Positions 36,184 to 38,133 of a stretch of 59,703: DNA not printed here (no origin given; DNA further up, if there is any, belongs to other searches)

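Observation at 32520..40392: Atypical type IV pilus / T2SS-like locus: ATPase + platform + three divergent alignment-complex-like proteins + ABC ATPase, with no pilin, peptidase or secretin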

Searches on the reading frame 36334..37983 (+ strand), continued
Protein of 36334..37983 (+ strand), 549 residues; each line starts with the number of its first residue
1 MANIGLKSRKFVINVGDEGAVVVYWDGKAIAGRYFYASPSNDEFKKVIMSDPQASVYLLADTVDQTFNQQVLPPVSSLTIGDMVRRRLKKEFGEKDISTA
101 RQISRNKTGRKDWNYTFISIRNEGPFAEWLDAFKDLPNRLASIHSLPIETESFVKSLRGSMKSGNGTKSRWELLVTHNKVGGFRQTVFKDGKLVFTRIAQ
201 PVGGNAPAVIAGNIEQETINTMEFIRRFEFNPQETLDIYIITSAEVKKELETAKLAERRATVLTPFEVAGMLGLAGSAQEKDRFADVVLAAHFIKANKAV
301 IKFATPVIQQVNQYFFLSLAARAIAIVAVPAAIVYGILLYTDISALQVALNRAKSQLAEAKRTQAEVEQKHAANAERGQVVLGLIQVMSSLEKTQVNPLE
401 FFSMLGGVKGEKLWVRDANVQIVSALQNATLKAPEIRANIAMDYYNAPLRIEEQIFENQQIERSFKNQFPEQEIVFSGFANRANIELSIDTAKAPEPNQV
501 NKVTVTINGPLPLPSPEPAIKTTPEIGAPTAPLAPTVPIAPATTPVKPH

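Call 42: fold_search(model_id=the predicted structure, library=pdb)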
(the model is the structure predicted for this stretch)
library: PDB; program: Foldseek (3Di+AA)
matches with E <= 10: 1040; with E <= 0.001: 60
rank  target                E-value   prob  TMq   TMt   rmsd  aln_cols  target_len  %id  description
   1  5eou_A                6.4e-10  1.00  0.39  0.60   5.3       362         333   11  Pseudomonas aeruginosa PilM:PilN1-12 bound to ATP (released 2016-04-27)
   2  5eoy_A                3.1e-09  1.00  0.38  0.54   6.4       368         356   12  Pseudomonas aeruginosa SeMet-PilM bound to ADP (released 2016-04-27)
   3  5eou_B                3.5e-09  1.00  0.41  0.60   5.3       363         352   11  Pseudomonas aeruginosa PilM:PilN1-12 bound to ATP (released 2016-04-27)
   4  5eox_B                4.2e-09  1.00  0.35  0.50   6.9       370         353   12  Pseudomonas aeruginosa PilM bound to ADP (released 2016-04-27)
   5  5eoy_B                6.2e-09  1.00  0.38  0.54   6.2       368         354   11  Pseudomonas aeruginosa SeMet-PilM bound to ADP (released 2016-04-27)
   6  2ych_A                1.0e-08  1.00  0.38  0.57   5.9       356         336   11  PilM-PilN type IV pilus biogenesis complex (released 2011-05-11)
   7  3hrg                  1.0e-08  1.00  0.28  0.49   7.6       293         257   11  Crystal structure of Bacteroides thetaiotaomicron BT_3980, protein with actin-like ATPase fold and unknown function (NP_ (released 2009-06-23)
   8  3wqt_A                1.1e-08  1.00  0.34  0.48   6.7       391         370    8  Staphylococcus aureus FtsA complexed with AMPPNP (released 2014-10-08)
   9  3wt0_D                1.2e-08  1.00  0.35  0.48   7.0       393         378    7  Crystal Structure Analysis of Cell Division Protein (released 2015-04-29)
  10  3wqt_C                2.1e-08  1.00  0.35  0.49   6.4       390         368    8  Staphylococcus aureus FtsA complexed with AMPPNP (released 2014-10-08)
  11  1yf5                  2.3e-08  1.00  0.30  0.62   7.9       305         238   13  Cyto-Epsl: The Cytoplasmic Domain Of Epsl, An Inner Membrane Component Of The Type II Secretion System Of Vibrio Cholera (released 2005-05-03)
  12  3jc8_Ma               2.6e-08  1.00  0.35  0.49   7.0       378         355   11  Architectural model of the type IVa pilus machine in a piliated state (released 2016-03-16)
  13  5eox_A                2.7e-08  1.00  0.38  0.55   6.4       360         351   11  Pseudomonas aeruginosa PilM bound to ADP (released 2016-04-27)
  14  5eq6_A                2.7e-08  1.00  0.37  0.53   6.3       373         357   11  Pseudomonas aeruginosa PilM bound to AMP-PNP (released 2016-04-27)
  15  5eq6_B                2.7e-08  1.00  0.38  0.54   6.2       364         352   11  Pseudomonas aeruginosa PilM bound to AMP-PNP (released 2016-04-27)
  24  4pht_X                1.9e-07  1.00  0.29  0.61   6.0       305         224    8  ATPase GspE in complex with the cytoplasmic domain of GspL from the Vibrio vulnificus type II Secretion system (released 2014-11-26)
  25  4pht_Y                2.3e-07  1.00  0.30  0.64   6.1       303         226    8  ATPase GspE in complex with the cytoplasmic domain of GspL from the Vibrio vulnificus type II Secretion system (released 2014-11-26)
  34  1w97                  7.5e-07  1.00  0.31  0.65   6.1       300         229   12  cyto-EpsL: the cytoplasmic domain of EpsL, an inner membrane component of the type II secretion system of Vibrio cholera (released 2004-11-30)
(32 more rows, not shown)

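Call 65: search_protein_families(library=pfam, proteins=[L001:14469-15197:+, L078:4576-5295:+, L063:14073-14846:-, L004:16447-18450:-, L021:1327-2097:+], max_evalue=0.01)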
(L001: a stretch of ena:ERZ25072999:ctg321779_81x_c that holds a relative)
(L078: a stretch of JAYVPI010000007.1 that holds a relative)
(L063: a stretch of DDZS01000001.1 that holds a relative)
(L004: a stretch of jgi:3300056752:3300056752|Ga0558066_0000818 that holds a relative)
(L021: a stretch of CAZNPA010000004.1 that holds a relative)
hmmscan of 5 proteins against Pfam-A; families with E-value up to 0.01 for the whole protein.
L001:14469-15197:+ (243 aa): 1 family
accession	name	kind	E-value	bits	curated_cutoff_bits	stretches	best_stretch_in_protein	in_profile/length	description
PF07963.17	N_methyl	-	0.0002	21.3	21.2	1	7-30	3-26/27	Prokaryotic N-terminal methylation motif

L078:4576-5295:+ (240 aa): 1 family
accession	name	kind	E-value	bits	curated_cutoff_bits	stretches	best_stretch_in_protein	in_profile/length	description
PF07963.17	N_methyl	-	1e-05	25.3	21.2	1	2-25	4-27/27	Prokaryotic N-terminal methylation motif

L063:14073-14846:- (258 aa): 1 family
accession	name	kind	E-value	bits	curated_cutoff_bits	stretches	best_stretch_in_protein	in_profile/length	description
PF07963.17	N_methyl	-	3.2e-05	23.8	21.2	1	2-25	4-27/27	Prokaryotic N-terminal methylation motif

L004:16447-18450:- (668 aa): 20 families
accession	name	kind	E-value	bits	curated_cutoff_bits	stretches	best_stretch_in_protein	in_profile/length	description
PF14559.12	TPR_19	-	1.1e-16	61.3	25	1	491-545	4-58/68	Tetratricopeptide repeat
PF13432.12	TPR_16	-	1.9e-14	54.2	32.7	2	585-643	3-61/65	Tetratricopeptide repeat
PF07719.23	TPR_2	-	6.5e-13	48.2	27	1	514-545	3-34/34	Tetratricopeptide repeat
PF13428.12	TPR_14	-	1.4e-11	44.3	23.5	1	513-549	2-38/44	Tetratricopeptide repeat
PF13431.12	TPR_17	-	2.8e-11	43.2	24.4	1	500-532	1-33/34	Tetratricopeptide repeat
PF13174.12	TPR_6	-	3.2e-11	43.6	26.3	0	514-545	2-33/33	Tetratricopeptide repeat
PF13424.12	TPR_12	-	5.6e-11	42.9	30.1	2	584-644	8-76/77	Tetratricopeptide repeat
PF13176.12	TPR_7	-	3.7e-10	39.5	27.9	0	617-644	3-31/36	Tetratricopeptide repeat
PF13181.12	TPR_8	-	5e-09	36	25.7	0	584-612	6-34/34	Tetratricopeptide repeat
PF00515.34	TPR_1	-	1e-08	35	27.8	0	513-545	2-34/34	Tetratricopeptide repeat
PF12895.13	ANAPC3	-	1.2e-07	32.3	27.2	1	586-636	30-79/82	Anaphase-promoting complex, cyclosome, subunit 3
PF24575.1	TPR_Slam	-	2.1e-06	28.6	35.2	0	585-634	53-102/104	Surface lipoprotein assembly modifier, N-terminal TPR repeats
PF23914.1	TPR_CcmH_CycH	-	1.1e-05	25.8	42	0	563-648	71-156/158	Cytochrome c-type biogenesis protein H TPR domain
PF13374.12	TPR_10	-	3.5e-05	24.1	27.5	1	613-645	2-34/42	Tetratricopeptide repeat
PF13414.12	TPR_11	-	7.4e-05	22.8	26.8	0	492-526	8-42/42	TPR repeat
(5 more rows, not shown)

L021:1327-2097:+ (257 aa): 2 families
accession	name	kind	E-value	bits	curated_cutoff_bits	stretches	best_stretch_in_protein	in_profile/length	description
PF06750.18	A24_N_bact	-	8.1e-30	103.2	23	1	15-97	1-83/84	Bacterial Peptidase A24 N-terminal domain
PF01478.23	Peptidase_A24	-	6.5e-17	62.3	26.5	1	109-216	2-103/104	Type IV leader peptidase family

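Call 70: search_protein_families(library=pfam, proteins=[L078:7545-8645:-, L078:5342-6658:-, L078:13656-15188:+, L078:16338-16925:+, L078:16929-18140:+, L078:18140-18943:+, L078:3993-4511:-, L064:3099-4160:-, L064:10302-11645:+, L064:11698-12804:+], max_evalue=0.001)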
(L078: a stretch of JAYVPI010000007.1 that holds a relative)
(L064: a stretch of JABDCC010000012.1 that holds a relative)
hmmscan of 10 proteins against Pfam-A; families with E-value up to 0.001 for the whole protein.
L078:7545-8645:- (367 aa): 2 families
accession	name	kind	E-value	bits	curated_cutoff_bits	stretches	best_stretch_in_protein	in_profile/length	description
PF00696.33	AA_kinase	-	5.8e-45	154.3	24.9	1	7-235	1-234/234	Amino acid kinase family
PF01472.26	PUA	-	4.9e-20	71.7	24.8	1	277-349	1-74/74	PUA domain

L078:5342-6658:- (439 aa): 1 family
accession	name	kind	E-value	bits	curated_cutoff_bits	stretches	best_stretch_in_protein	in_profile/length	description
PF00171.27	Aldedh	-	2.1e-25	89.7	23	2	5-304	8-294/461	Aldehyde dehydrogenase family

L078:13656-15188:+ (511 aa): 1 family
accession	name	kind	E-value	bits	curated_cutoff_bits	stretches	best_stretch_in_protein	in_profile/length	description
PF01921.24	tRNA-synt_1f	-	9.1e-125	416.7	27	1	8-356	1-359/360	tRNA synthetases class I (K)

L078:16338-16925:+ (196 aa): 2 families
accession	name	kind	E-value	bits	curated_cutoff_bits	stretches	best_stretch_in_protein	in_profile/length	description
PF10399.14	UCR_Fe-S_N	-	5.8e-16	58.1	24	1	30-63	8-41/41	Ubiquitinol-cytochrome C reductase Fe-S subunit TAT signal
PF00355.32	Rieske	-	6.1e-11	42.5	20.3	1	79-180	11-84/88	Rieske [2Fe-2S] domain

L078:16929-18140:+ (404 aa): 3 families
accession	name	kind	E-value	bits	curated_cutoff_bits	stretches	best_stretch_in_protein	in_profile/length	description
PF00033.24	Cytochrome_B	-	2.3e-74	249.8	27.2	1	34-220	3-189/189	Cytochrome b/b6/petB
PF13631.11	Cytochrom_B_N_2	-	6.1e-46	156.9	27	1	103-271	2-169/169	Cytochrome b(N-terminal)/b6/petB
PF00032.22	Cytochrom_B_C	-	6.2e-44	148.9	20.7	1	276-377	1-102/102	Cytochrome b(C-terminal)/b6/petD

L078:18140-18943:+ (268 aa): 3 families
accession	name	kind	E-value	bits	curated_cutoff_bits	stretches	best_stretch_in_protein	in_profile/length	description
PF02167.20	Cytochrom_C1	-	2.4e-92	309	22.8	1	49-265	1-218/219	Cytochrome C1 family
PF13442.11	Cytochrome_CBB3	-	0.00017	22.3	27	1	62-104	2-43/68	Cytochrome C oxidase, cbb3-type, subunit III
PF00034.26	Cytochrom_C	-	0.00026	22.7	21.3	0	63-85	1-23/90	Cytochrome c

L078:3993-4511:- (173 aa): 1 family
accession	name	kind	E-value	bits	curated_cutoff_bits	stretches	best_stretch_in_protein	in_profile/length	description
PF01467.32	CTP_transf_like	-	3.2e-20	73.1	21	1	5-168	1-132/133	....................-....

L064:3099-4160:- (354 aa): 1 family
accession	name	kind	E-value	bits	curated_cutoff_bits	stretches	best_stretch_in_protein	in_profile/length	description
PF01464.25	SLT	-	1.4e-08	34.7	21.3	1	53-174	6-96/117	Transglycosylase SLT domain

L064:10302-11645:+ (448 aa): 5 families
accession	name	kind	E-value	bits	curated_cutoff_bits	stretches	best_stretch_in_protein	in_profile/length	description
PF03572.23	Peptidase_S41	-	1.4e-57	194.4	24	1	188-353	1-165/165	Peptidase family S41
PF13180.12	PDZ_2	-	2.2e-12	47.5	27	1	91-168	1-77/80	PDZ domain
PF17820.7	PDZ_6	-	4.8e-10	39.5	27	1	106-160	2-54/54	PDZ domain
PF00595.29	PDZ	-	6e-09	36.6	23.2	1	87-159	7-81/81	PDZ domain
PF22694.1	CtpB_N-like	-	5.6e-08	33.6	27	1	30-77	36-84/85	Activating protease CtpB N-terminal domain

L064:11698-12804:+ (369 aa): 1 family
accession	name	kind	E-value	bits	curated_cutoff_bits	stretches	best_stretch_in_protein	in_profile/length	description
PF04748.18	Polysacc_deac_2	-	2e-46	158.2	27.5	1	151-363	1-211/212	Divergent polysaccharide deacetylase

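Call 80: search_protein_families(library=ncbifam, proteins=[L002:14408-15553:-, L002:15556-16662:-, L001:14469-15197:+, L078:4576-5295:+, L004:16447-18450:-, L021:1327-2097:+], max_evalue=0.0001)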
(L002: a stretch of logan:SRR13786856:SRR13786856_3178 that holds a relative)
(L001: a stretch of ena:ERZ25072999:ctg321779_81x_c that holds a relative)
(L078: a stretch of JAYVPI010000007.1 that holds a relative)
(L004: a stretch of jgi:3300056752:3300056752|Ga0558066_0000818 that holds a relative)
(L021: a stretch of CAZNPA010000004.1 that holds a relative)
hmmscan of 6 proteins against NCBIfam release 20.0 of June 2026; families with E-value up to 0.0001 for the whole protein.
L002:14408-15553:- (382 aa): 18 families
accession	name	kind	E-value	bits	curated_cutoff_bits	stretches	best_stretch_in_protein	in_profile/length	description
TIGR01420.1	pilT_fam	subfamily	5.2e-126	420.5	319.1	1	7-346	2-342/343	PilT/PilU family type 4a pilus ATPase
TIGR02525.1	plasmid_TraJ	equivalog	4.2e-46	157.6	368.3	1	81-339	98-364/372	plasmid transfer ATPase TraJ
NF041000.1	ATPase_ComGA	equivalog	1.2e-35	122.9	300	1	53-274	47-266/267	competence type IV pilus ATPase ComGA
TIGR02538.1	type_IV_pilB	equivalog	1.8e-33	116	675.65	1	119-315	308-493/564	type IV-A pilus assembly ATPase PilB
TIGR02524.1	dot_icm_DotB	equivalog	1.2e-32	113.5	463.3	1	5-312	4-324/358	Dot/Icm type IV secretion system ATPase DotB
TIGR02533.1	type_II_gspE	equivalog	2.6e-31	108.8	630.25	1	120-274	236-380/486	type II secretion system ATPase GspE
NF007755.0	PRK10436.1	equivalog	5.4e-30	104.5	617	1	82-275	168-357/465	type II secretion system protein GspE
NF053534.1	T4PilAsmATPsTfpB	equivalog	8.8e-27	93.7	850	1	119-274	328-473/584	type IV pilus assembly ATPase TfpB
NF058587.1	archaellum_moto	equivalog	2.2e-18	66.3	550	1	121-243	269-392/527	archaellum flagellar ATPase motor FlaI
TIGR02788.1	VirB11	equivalog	1e-17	64.2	249.95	1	122-249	139-267/308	P-type DNA transfer ATPase VirB11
TIGR03819.1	heli_sec_ATPase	hypoth_equivalog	2.1e-17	63.4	373.15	1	123-238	174-291/340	TadA family conjugal transfer-associated ATPase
TIGR02782.1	TrbB_P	equivalog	3.5e-16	59.4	304.55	1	121-253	131-261/303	P-type conjugative transfer ATPase TrbB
NF010469.0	PRK13894.1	subfamily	8.1e-15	55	508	1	121-244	144-264/320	conjugal transfer ATPase TrbB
NF010425.0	PRK13851.1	equivalog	9e-12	44.5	461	1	123-244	159-280/344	type IV secretion system protein VirB11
NF053672.1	bindosome_BasE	exception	1.2e-11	44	1000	1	117-257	260-401/512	bindosome assembly system ATPase subunit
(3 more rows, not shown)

L002:15556-16662:- (369 aa): 18 families
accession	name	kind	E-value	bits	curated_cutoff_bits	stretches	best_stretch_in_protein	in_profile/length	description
TIGR01420.1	pilT_fam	subfamily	7.4e-144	479.2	319.1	1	3-337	2-336/343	PilT/PilU family type 4a pilus ATPase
TIGR02525.1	plasmid_TraJ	equivalog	8.5e-48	163.2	368.3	1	3-340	12-368/372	plasmid transfer ATPase TraJ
TIGR02533.1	type_II_gspE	equivalog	1.4e-46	159.2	630.25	1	78-271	192-381/486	type II secretion system ATPase GspE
TIGR02538.1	type_IV_pilB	equivalog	1.3e-44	152.8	675.65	1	4-271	186-454/564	type IV-A pilus assembly ATPase PilB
TIGR02524.1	dot_icm_DotB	equivalog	2.2e-42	145.5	463.3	1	3-340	6-355/358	Dot/Icm type IV secretion system ATPase DotB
NF007755.0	PRK10436.1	equivalog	1.7e-40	139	617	1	3-271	89-357/465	type II secretion system protein GspE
NF041000.1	ATPase_ComGA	equivalog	3.9e-39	134.2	300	1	78-269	79-265/267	competence type IV pilus ATPase ComGA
NF053534.1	T4PilAsmATPsTfpB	equivalog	1.9e-35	122.4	850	1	92-243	308-452/584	type IV pilus assembly ATPase TfpB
NF058587.1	archaellum_moto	equivalog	6.9e-21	74.6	550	1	125-240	277-393/527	archaellum flagellar ATPase motor FlaI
TIGR02782.1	TrbB_P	equivalog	1.6e-18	67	304.55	1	89-265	95-277/303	P-type conjugative transfer ATPase TrbB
TIGR02788.1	VirB11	equivalog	2.8e-16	59.4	249.95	1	113-248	134-270/308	P-type DNA transfer ATPase VirB11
NF010469.0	PRK13894.1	subfamily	3.5e-14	52.9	508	1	113-249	140-273/320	conjugal transfer ATPase TrbB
TIGR03819.1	heli_sec_ATPase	hypoth_equivalog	1.6e-13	50.6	373.15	1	112-236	168-293/340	TadA family conjugal transfer-associated ATPase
NF010407.0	PRK13833.1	subfamily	1.5e-11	44.3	499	1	125-265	146-284/323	conjugal transfer protein TrbB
NF053672.1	bindosome_BasE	exception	1.3e-10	40.6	1000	1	124-246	271-394/512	bindosome assembly system ATPase subunit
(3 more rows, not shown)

L001:14469-15197:+ (243 aa): 0 families

L078:4576-5295:+ (240 aa): 3 families
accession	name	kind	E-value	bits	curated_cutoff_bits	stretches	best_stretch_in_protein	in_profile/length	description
TIGR01708.2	typeII_sec_gspH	equivalog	4.7e-07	29.9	80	1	3-54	2-51/169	type II secretion system minor pseudopilin GspH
TIGR02532.1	IV_pilin_GFxxxE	domain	6.7e-07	28.9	16.3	1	2-24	1-23/24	prepilin-type N-terminal cleavage/methylation domain-containing protein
TIGR01710.1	typeII_sec_gspG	equivalog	8.6e-07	29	88.85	1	3-63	1-62/134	type II secretion system major pseudopilin GspG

L004:16447-18450:- (668 aa): 17 families
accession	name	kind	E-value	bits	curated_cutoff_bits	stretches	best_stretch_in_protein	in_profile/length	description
NF040959.1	MamA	equivalog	2.8e-17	62.8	200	1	479-641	38-201/204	magnetosome protein MamA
TIGR02917.1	PEP_TPR_lipo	equivalog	2.1e-14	52.4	312.2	1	488-640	746-898/899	XrtA/PEP-CTERM system TPR-repeat protein PrsT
TIGR02521.1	type_IV_pilW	equivalog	1.1e-11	44.8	154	2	563-641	49-127/234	type IV pilus biogenesis/stability protein PilW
NF033920.0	C39_PA2778_fam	equivalog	1.6e-08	34.3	150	1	482-564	159-243/255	PA2778 family cysteine peptidase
NF033762.1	social_mot_Tgl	equivalog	2.6e-08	33.5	225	1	473-641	26-198/252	social motility TPR repeat lipoprotein Tgl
NF002725.1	PRK02603.1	equivalog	1.3e-07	31.8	143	0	577-633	70-126/173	photosystem I assembly protein Ycf3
NF052415.1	T3SS_chap_SctY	equivalog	2.5e-07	31.2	70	0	509-606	3-104/106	type III secretion apparatus assembly chaperone SctY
TIGR02552.1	LcrH_SycD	equivalog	2.8e-07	30.3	104.8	0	482-581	22-125/136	SycD/LcrH family type III secretion system chaperone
NF053607.1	CHU_0125_OmpA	equivalog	5.7e-07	28.4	620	0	484-547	25-88/639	CHU_0125 family OmpA-like outer membrane integrity protein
TIGR03939.1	PGA_TPR_OMP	equivalog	1.4e-06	26.9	366.65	1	491-626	66-204/800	poly-beta-1,6 N-acetyl-D-glucosamine export porin PgaA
NF033758.1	gliding_GltE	equivalog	2.5e-06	26.7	225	1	501-636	75-210/411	adventurous gliding motility TPR repeat lipoprotein GltE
NF008520.0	PRK11447.1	equivalog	4.1e-06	24.9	858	1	482-642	355-524/1157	cellulose synthase complex outer membrane protein BcsC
NF047507.1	TPR_BatC_Lepto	exception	4.2e-06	26.4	175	0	484-565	64-149/214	TPR repeat-containing protein BatC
NF007468.0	PRK10049.1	equivalog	1.1e-05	23.8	1043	1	488-642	77-231/817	poly-beta-1,6 N-acetyl-D-glucosamine export porin PgaA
NF008757.0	PRK11788.1-5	equivalog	3.3e-05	23.2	363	0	483-545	40-102/388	lipopolysaccharide assembly protein LapB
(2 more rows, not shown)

L021:1327-2097:+ (257 aa): 1 family
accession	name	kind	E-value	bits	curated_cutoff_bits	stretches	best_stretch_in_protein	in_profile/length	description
TIGR04104.1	cxxc_20_cxxc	subfamily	2.9e-05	24.3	45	1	43-120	2-82/93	TIGR04104 family putative zinc finger protein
